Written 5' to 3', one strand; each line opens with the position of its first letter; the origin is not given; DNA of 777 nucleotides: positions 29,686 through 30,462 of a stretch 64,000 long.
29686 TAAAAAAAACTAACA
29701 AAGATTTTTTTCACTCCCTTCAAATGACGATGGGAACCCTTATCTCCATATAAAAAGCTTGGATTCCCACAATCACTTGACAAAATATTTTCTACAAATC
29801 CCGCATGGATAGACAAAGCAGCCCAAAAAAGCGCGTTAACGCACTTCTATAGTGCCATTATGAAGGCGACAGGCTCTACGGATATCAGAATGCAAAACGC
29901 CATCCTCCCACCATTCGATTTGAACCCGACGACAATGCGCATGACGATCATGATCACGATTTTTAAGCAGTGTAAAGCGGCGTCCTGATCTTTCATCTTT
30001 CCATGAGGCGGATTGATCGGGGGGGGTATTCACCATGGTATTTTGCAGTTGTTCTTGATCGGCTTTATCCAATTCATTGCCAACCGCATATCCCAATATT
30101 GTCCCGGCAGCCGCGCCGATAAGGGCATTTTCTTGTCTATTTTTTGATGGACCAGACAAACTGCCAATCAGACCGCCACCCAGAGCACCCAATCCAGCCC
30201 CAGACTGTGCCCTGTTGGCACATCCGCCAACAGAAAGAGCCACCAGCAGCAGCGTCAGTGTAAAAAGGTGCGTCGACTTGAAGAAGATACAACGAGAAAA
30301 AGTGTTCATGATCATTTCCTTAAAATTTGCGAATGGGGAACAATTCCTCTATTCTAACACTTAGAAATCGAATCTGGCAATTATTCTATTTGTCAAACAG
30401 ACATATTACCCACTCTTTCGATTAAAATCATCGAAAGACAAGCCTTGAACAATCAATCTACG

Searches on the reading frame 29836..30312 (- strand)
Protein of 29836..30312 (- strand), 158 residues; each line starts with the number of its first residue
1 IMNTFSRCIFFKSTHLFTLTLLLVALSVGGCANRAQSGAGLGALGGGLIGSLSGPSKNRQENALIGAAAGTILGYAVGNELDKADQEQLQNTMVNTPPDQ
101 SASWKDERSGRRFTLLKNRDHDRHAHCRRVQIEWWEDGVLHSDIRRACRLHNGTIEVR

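Call 19: search_protein_families(library=pfam, proteins=[window:29836-30312:-], max_evalue=0.001)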
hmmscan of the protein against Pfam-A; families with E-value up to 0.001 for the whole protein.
window:29836-30312:- (158 aa): 3 families
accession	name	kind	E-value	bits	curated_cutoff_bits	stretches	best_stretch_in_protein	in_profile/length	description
PF13441.11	Gly-zipper_YMGG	-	3.5e-11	43.1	28.9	1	33-79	1-44/45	YMGG-like Gly-zipper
PF13488.11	Gly-zipper_Omp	-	2.1e-09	37.6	25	1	38-83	2-44/46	Glycine zipper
PF05433.20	Rick_17kDa_Anti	-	1.6e-06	28.4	24.2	1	38-78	2-43/43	Glycine zipper 2TM domain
